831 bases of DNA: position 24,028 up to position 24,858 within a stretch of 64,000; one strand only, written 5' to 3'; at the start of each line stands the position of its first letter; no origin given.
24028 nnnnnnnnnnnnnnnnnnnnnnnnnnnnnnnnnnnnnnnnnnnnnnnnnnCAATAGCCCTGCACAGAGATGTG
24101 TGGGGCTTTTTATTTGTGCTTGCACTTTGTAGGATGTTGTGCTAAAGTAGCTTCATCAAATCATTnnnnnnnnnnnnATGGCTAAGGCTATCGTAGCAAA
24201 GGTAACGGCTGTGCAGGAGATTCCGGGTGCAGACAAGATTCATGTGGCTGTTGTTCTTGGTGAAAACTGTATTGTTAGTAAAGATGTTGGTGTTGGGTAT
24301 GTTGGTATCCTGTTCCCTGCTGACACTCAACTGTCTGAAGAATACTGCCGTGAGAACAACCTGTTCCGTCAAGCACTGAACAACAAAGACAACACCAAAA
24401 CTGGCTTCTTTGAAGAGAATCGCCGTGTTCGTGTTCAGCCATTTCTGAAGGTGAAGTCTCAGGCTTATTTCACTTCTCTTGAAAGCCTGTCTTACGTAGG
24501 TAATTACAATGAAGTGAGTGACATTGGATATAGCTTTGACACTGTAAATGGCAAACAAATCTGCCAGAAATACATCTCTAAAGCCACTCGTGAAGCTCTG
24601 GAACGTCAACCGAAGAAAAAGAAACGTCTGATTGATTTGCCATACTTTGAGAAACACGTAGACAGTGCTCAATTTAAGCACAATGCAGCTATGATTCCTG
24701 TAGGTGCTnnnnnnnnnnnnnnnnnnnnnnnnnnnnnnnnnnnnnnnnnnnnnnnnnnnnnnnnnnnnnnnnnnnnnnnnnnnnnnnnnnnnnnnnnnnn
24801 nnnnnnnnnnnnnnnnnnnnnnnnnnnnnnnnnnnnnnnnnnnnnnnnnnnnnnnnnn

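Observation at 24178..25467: RNA ligase with an N-terminal Trbp111/EMAP-type tRNA-binding domain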

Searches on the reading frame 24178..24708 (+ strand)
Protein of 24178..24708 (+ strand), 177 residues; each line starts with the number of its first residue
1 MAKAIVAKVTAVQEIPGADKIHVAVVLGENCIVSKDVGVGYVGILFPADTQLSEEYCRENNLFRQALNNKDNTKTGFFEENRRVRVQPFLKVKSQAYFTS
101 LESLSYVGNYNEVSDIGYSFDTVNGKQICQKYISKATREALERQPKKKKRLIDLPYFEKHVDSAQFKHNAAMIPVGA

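Call 27: search_protein_families(library=pfam, proteins=[window:24178-24708:+], max_evalue=10)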
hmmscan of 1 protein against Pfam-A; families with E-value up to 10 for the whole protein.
seq(177 aa): 2 families
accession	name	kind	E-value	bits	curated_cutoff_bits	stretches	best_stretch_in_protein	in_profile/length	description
PF21189.3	PHA02142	-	1.9e-05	25.5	27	1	5-77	3-73/92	PHA02142 OB-fold domain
PF11661.13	DUF2986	-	0.012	16.4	21.4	1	130-144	28-42/43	Protein of unknown function (DUF2986)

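Call 53: predict_structure(alignment_id=A2)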
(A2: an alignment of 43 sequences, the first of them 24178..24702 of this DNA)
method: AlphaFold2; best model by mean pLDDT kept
length: 175 residues; sequences in the alignment: 43
mean_pLDDT: 87.5   pTM: 0.73
mean pLDDT of the five models: 87.5, 86.9, 86.0, 85.9, 85.3
residues with pLDDT >= 90: 111; 70-90: 42; 50-70: 22; < 50: 0
segments of 3 or more residues with pLDDT < 50: none
pLDDT, mean of each block of 10 residues (from residue 1): 90 93 96 95 95 96 96 93 90 93 92 91 93 84 72 59 68 71
secondary structure, 60 per line:
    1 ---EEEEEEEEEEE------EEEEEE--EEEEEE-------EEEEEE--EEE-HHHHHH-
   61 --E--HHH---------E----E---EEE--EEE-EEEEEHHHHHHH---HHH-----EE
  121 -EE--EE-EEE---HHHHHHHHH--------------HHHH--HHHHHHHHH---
elements in order: E4-14 E21-26 E29-34 E42-47 E50-52 H54-59 E87-89 E92-94 E96-100 H101-107 E129-131 H135-143 H158-161 H164-172
